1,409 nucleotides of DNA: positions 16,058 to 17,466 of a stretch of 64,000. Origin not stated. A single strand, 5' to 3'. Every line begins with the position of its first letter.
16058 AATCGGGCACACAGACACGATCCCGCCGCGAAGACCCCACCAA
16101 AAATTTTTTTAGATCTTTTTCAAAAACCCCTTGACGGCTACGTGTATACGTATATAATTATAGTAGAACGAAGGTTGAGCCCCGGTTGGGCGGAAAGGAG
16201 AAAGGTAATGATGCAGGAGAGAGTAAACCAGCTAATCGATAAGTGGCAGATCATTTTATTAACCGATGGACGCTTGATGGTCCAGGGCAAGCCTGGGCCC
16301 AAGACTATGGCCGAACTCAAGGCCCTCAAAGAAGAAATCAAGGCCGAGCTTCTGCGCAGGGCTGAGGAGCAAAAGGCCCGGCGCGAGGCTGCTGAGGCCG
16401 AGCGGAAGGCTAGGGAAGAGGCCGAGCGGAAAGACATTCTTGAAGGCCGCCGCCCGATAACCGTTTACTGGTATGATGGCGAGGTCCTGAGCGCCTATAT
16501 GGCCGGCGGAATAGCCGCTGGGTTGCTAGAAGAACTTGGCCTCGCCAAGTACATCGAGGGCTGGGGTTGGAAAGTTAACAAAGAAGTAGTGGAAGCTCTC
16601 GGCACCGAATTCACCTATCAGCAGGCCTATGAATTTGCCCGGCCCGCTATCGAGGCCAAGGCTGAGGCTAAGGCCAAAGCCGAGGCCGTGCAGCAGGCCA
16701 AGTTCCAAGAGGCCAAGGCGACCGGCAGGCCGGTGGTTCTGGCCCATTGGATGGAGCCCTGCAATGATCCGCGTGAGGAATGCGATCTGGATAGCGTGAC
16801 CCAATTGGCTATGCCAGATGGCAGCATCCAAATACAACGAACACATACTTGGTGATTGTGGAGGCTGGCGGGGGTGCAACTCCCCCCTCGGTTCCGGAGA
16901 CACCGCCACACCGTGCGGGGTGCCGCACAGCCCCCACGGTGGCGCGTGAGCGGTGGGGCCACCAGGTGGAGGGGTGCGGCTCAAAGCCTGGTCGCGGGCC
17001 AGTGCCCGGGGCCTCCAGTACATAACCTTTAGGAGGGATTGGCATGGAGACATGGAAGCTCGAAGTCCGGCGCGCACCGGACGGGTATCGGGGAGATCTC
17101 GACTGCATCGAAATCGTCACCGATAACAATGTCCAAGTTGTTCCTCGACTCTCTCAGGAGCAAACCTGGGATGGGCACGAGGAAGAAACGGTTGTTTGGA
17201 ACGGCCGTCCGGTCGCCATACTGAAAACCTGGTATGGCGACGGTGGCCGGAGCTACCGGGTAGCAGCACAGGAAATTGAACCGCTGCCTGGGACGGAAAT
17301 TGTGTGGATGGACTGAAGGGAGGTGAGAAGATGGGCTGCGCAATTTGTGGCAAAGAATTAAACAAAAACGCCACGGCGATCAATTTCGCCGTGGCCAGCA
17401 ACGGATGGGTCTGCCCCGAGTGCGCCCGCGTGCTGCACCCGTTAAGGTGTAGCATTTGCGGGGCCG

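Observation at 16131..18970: Self-contained six-gene accessory operon of unknown function at the prophage end (candidate lysogenic-conversion or defence cassette)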

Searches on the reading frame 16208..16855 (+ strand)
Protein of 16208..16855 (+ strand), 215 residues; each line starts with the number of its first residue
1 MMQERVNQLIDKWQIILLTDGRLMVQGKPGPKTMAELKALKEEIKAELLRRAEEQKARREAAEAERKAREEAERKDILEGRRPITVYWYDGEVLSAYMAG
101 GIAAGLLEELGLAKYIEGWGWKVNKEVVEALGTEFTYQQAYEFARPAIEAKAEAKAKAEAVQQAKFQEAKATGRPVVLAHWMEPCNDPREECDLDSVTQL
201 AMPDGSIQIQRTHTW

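Call 7: search_protein_families(library=pfam, proteins=[window:16208-16855:+], max_evalue=1)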
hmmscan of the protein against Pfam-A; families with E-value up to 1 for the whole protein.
window:16208-16855:+ (215 aa): 0 families

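Call 8: search_protein_families(library=phrogs, proteins=[window:16208-16855:+], max_evalue=1)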
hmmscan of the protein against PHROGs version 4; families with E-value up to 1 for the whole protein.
window:16208-16855:+ (215 aa): 10 families
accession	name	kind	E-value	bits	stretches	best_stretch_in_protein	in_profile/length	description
phrog_33472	-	unknown function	3.3e-06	27.7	1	151-206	271-326/329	-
phrog_38569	-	unknown function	0.022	15.7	1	115-137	12-33/45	-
phrog_16498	-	unknown function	0.048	14.8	1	19-73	68-121/140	-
phrog_6216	-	unknown function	0.077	12.7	1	43-166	333-392/545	-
phrog_17205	-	unknown function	0.14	13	1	33-76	78-122/162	-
phrog_2796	-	connector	0.19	12.9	0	9-67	7-63/63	head-tail connector protein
phrog_37645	-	unknown function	0.31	12.4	0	150-189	62-106/113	-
phrog_315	-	lysis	0.36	10.2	0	111-173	472-534/677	endolysin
phrog_24217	-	unknown function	0.5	11.1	1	33-75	73-115/184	-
phrog_8725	-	unknown function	0.52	10.7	0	37-74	53-93/338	-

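Call 9: search_protein_families(library=padloc, proteins=[window:16208-16855:+], max_evalue=1)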
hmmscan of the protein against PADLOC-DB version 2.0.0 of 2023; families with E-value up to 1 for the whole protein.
window:16208-16855:+ (215 aa): 0 families

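Call 10: search_protein_families(library=ncbifam, proteins=[window:16208-16855:+], max_evalue=1)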
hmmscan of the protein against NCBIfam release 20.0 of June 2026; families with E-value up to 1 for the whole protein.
window:16208-16855:+ (215 aa): 2 families
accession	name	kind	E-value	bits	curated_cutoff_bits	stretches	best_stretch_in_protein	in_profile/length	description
NF037941.1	PKS_NbtC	equivalog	0.012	13.6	1150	1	98-171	879-951/1027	nocobactin polyketide synthase NbtC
TIGR01554.3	major_cap_HK97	equivalog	0.66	9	27.5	1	32-79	36-83/385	phage major capsid protein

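Call 40: find_homologous_proteins(query=window:16208-16855:+)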
Query window:16208-16855:+ (215 aa): 111 proteins with E <= 0.001 among 8000 candidates.
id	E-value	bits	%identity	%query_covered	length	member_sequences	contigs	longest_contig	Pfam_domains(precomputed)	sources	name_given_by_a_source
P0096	2.9e-135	466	100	100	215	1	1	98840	-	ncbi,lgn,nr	ncbi:MAG: hypothetical protein H5U02_00175 [Clostridia bacterium]|nr:hypothetical protein [Clostridi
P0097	1.7e-60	222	53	98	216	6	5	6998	-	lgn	-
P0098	9.1e-60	220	53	98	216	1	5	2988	-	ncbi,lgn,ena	-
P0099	4.3e-59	217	53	100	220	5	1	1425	-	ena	-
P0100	5.9e-59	217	52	98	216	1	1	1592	-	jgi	jgi:hypothetical protein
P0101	5.9e-59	217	54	98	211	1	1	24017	-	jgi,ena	jgi:ribosomal protein L9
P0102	7.8e-59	217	52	100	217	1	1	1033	-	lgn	-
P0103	1.6e-58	216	52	100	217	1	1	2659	-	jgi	-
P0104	9.7e-58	213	51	100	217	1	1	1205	-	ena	-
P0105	5.1e-57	211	51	100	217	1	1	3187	-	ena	-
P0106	9.6e-57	210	53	98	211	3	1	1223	-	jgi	jgi:hypothetical protein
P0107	4.3e-56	208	51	100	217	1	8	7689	-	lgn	-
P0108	6.3e-56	207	54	91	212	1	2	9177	-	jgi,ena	-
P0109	3.0e-55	205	50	98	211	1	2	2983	-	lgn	-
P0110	3.9e-55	205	50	100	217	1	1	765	-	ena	-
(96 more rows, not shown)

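Call 42: find_related_loci(query=A3, collection=viral_contigs, flank=7000)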
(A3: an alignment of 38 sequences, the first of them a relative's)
Query A3 (215 aa) in viral_contigs; peptide patterns used: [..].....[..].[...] (x = any residue, [..] = any of these).
63 stretches matched a pattern; 38 encode a relative of the query (tblastn E <= 1e-3); 38 distinct loci.
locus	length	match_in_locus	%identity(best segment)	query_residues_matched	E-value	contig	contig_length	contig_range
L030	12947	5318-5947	54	5-215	1e-64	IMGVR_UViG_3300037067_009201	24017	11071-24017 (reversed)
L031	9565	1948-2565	46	8-215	2e-48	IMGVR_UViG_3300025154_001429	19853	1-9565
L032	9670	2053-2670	46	8-215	2e-48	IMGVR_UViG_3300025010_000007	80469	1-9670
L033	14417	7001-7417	53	77-215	4e-47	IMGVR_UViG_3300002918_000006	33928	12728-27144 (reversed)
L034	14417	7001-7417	53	77-215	4e-47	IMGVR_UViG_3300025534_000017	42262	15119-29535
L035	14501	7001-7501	49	48-215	1e-45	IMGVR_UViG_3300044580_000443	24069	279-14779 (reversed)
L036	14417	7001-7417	52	77-215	3e-44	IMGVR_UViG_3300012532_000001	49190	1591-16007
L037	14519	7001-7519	45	29-215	1e-41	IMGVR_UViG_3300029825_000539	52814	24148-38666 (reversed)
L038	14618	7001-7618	41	3-215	3e-39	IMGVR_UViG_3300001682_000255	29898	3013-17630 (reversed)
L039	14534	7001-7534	48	42-215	4e-38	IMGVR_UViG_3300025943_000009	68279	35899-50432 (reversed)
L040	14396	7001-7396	51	84-215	1e-37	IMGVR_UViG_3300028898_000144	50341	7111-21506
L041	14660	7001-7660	38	5-215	2e-29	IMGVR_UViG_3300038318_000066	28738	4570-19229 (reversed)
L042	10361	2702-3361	38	5-215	9e-29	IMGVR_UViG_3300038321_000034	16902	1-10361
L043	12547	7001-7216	50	144-215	9e-20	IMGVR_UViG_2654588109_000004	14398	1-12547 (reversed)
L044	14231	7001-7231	49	139-215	7e-19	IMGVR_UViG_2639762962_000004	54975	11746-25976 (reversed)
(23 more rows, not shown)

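Call 48: search_dna_similar(query=window:16208-16855:+, collection=phages, mode=protein, max_evalue=0.001)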
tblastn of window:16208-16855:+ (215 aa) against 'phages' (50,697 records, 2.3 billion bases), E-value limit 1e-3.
Records with a match: 1; places in all: 1; records where one place covers at least 80% of the query: 0.
Best place of each record, by identity: <60% 1.
By first word of the organism name: Clostridium 1.
By host as written in the record: Clostridium botulinum 3859/11 1.
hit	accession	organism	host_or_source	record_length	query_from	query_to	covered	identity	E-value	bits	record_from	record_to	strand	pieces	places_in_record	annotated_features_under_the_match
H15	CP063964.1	Clostridium phage CWou-2020a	Clostridium botulinum 3859/11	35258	172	215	20%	54.5%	2e-9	62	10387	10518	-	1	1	hypothetical protein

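Call 55: predict_structure(alignment_id=A3)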
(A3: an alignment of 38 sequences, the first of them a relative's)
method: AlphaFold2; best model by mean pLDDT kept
length: 215 residues; sequences in the alignment: 38
mean_pLDDT: 97.2   pTM: 0.77
mean pLDDT of the five models: 97.2, 96.8, 96.7, 96.2, 95.8
residues with pLDDT >= 90: 208; 70-90: 7; 50-70: 0; < 50: 0
segments of 3 or more residues with pLDDT < 50: none
pLDDT, mean of each block of 10 residues (from residue 1): 96 98 97 97 98 98 98 98 98 97 98 97 98 99 98 98 98 98 94 95 98 90
secondary structure, 60 per line:
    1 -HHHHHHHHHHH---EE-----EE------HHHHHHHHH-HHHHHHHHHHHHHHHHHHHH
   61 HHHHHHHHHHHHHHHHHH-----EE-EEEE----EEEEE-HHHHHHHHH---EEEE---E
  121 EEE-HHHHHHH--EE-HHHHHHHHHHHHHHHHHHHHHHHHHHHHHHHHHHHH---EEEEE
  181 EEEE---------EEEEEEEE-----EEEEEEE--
elements in order: H2-12 H31-39 H41-78 E87-90 E95-99 H101-109 E113-116 E120-123 H125-131 H137-172 E176-184 E194-201 E207-213

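Call 64: fold_search(model_id=the predicted structure, library=pdb)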
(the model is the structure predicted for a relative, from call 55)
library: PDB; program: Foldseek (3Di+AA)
matches with E <= 10: 267; with E <= 0.001: 0
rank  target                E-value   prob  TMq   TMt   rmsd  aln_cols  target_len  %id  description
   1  7oyc_T2               1.1e+00  0.12  0.12  0.18  12.0        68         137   13  Cryo-EM structure of the Xenopus egg 80S ribosome (released 2022-07-20)
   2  2o96_B                1.2e+00  0.06  0.11  0.14  19.5       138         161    8  Crystal Structure of the Metal-Free Dimeric Human Mov34 MPN domain (residues 1-177) (released 2007-07-17)
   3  2e2l_E                1.2e+00  0.41  0.13  0.10   5.4        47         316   19  Helicobacter pylori formamidase AmiF contains a fine-tuned cysteine-glutamate-lysine catalytic triad (released 2007-02-13)
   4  8a98_SX               1.3e+00  0.11  0.11  0.16  12.6        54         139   15  CRYO-EM STRUCTURE OF LEISHMANIA MAJOR 80S RIBOSOME : snoRNA MUTANT (released 2023-10-11)
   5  5w1j_A                1.4e+00  0.77  0.15  0.06   4.4        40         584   15  Echinococcus granulosus thioredoxin glutathione reductas (egTGR) (released 2017-11-22)
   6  2e2k_D                1.4e+00  0.33  0.12  0.09   5.9        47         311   15  Helicobacter pylori formamidase AmiF contains a fine-tuned cysteine-glutamate-lysine catalytic triad (released 2007-02-13)
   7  2e2k_E                1.5e+00  0.33  0.12  0.09   5.9        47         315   15  Helicobacter pylori formamidase AmiF contains a fine-tuned cysteine-glutamate-lysine catalytic triad (released 2007-02-13)
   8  8wi7_w                1.5e+00  0.30  0.14  0.13   6.2        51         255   16  Cryo- EM structure of Mycobacterium smegmatis 70S ribosome, bS1 and RafH. (released 2024-02-28)
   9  7wjg_B                1.5e+00  0.06  0.12  0.13  24.0       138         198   16  Streptococcus mutans BusR transcriptional factor (released 2023-01-11)
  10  8whx_w                1.7e+00  0.28  0.14  0.22   6.3        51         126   16  Cryo- EM structure of Mycobacterium smegmatis 70S ribosome and RafH. (released 2024-02-28)
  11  8z12                  1.7e+00  0.14  0.12  0.07  12.8        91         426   12  Crystal structure of WT DiatB (released 2025-02-19)
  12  8ptt_C                1.9e+00  0.60  0.14  0.15   3.6        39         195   10  Human NUDT5 in complex with MRK-952 (released 2024-07-24)
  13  2e2k_F                1.9e+00  0.25  0.12  0.09   5.9        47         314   15  Helicobacter pylori formamidase AmiF contains a fine-tuned cysteine-glutamate-lysine catalytic triad (released 2007-02-13)
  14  7ouc                  2.0e+00  0.54  0.12  0.05   2.8        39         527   10  Crystal structure of the flavoprotein monooxygenase GrhO5 from griseorhodin A biosynthesis (released 2021-11-03)
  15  2e2k_A                2.3e+00  0.23  0.12  0.09   5.9        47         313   15  Helicobacter pylori formamidase AmiF contains a fine-tuned cysteine-glutamate-lysine catalytic triad (released 2007-02-13)
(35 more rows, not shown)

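Call 77: search_protein_families(library=pfam, alignment_id=A3, max_evalue=0.01)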
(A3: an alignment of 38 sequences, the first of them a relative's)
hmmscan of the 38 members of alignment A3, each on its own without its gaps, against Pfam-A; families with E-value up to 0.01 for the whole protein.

A. member 1, P0096 (215 aa): 0 families

B. families by the number of members that match (of 38 scanned): 5 families
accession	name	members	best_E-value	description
PF20776.3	SLS1_N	1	0.00032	SLS1 protein N-terminal domain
PF12102.13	MrcB_N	1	0.0018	MrcB-like, N-terminal domain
PF19134.6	DUF5817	1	0.0027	Domain of unknown function (DUF5817)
PF09810.15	Exo5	1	0.0034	Exonuclease V - a 5' deoxyribonuclease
PF10112.14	Halogen_Hydrol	1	0.0037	5-bromo-4-chloroindolyl phosphate hydrolysis protein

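Call 83: fold_search(model_id=the predicted structure, library=viral)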
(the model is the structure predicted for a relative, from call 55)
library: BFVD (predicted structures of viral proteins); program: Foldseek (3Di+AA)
matches with E <= 10: 728; with E <= 0.001: 0
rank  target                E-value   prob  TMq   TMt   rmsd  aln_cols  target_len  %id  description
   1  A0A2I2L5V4            8.6e-02  0.33  0.18  0.08  15.3       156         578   17  Ribonuclease III [Orpheovirus IHUMI-LCC2]
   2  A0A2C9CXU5            1.5e-01  0.16  0.14  0.15  23.0       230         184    4  Uncharacterized protein [Yersinia phage fHe-Yen9-04]
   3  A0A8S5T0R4            1.9e-01  0.18  0.13  0.21  22.1       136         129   10  Baseplate wedge protein [Myoviridae sp. ctWb16]
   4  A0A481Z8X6            1.9e-01  0.13  0.15  0.08  14.3       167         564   11  Ribonuclease III [Pithovirus LCPAC302]
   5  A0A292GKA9            2.2e-01  0.20  0.12  0.17  15.4        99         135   20  (no name in the UniProt tables at hand)
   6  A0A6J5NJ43            2.3e-01  0.14  0.18  0.17  18.4       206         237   13  Uncharacterized protein [uncultured Caudovirales phage]
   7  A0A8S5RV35            2.6e-01  0.21  0.23  0.18  17.0       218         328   11  Uncharacterized protein [Siphoviridae sp. ctHip2]
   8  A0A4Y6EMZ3            2.7e-01  0.15  0.15  0.14  23.9       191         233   15  (no name in the UniProt tables at hand)
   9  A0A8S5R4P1            4.3e-01  0.18  0.19  0.15  19.0       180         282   13  Uncharacterized protein [Siphoviridae sp. ctEkS11]
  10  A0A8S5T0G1            4.3e-01  0.11  0.15  0.15  12.2       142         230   18  Uncharacterized protein [Siphoviridae sp. ct1E017]
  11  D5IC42                4.3e-01  0.11  0.14  0.07  15.6       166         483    9  Polyprotein 1 (Fragment) [Bean pod mottle virus]
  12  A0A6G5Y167            4.5e-01  0.08  0.18  0.10  26.1       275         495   12  (no name in the UniProt tables at hand)
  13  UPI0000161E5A         4.8e-01  0.96  0.14  0.09   2.6        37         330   16  (no name look-up for this kind of identifier)
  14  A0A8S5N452            4.8e-01  0.16  0.16  0.12  14.0       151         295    9  DNA primase/helicase/DNA Complex, ATPase, hexamer, DNA replication [Podoviridae sp. ctiJY10]
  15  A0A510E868            5.1e-01  0.21  0.18  0.11  15.1       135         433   14  (no name in the UniProt tables at hand)
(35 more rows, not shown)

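Call 102: search_solved_structures(query=A3, max_evalue=1)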
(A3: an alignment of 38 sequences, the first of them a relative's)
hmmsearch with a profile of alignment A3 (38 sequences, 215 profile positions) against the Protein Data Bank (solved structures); distinct sequences matched with E-value up to 1: 1.
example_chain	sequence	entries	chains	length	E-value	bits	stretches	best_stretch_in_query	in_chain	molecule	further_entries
9goq_A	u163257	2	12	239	0.064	16.2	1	14-145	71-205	Adapter protein MecA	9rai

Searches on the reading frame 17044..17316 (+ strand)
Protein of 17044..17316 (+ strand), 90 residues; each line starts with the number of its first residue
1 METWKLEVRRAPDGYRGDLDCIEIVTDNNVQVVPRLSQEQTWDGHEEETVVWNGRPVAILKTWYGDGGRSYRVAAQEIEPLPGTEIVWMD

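Call 7: search_protein_families(library=pfam, proteins=[window:17044-17316:+], max_evalue=1)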
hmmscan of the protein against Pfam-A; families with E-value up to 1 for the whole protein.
window:17044-17316:+ (90 aa): 0 families

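Call 8: search_protein_families(library=phrogs, proteins=[window:17044-17316:+], max_evalue=1)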
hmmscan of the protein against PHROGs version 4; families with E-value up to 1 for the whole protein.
window:17044-17316:+ (90 aa): 0 families

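Call 9: search_protein_families(library=padloc, proteins=[window:17044-17316:+], max_evalue=1)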
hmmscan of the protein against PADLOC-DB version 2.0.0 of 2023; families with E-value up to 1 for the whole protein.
window:17044-17316:+ (90 aa): 0 families

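Call 10: search_protein_families(library=ncbifam, proteins=[window:17044-17316:+], max_evalue=1)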
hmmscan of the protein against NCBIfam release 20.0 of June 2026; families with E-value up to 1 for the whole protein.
window:17044-17316:+ (90 aa): 1 family
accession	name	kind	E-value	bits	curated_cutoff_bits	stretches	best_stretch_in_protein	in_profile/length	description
TIGR01235.1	pyruv_carbox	equivalog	0.19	9.1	1114.45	1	25-77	123-174/1143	pyruvate carboxylase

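Call 105: search_solved_structures(query=window:17044-17316:+, max_evalue=1)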
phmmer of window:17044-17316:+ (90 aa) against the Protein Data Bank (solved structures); distinct sequences matched with E-value up to 1: 0.
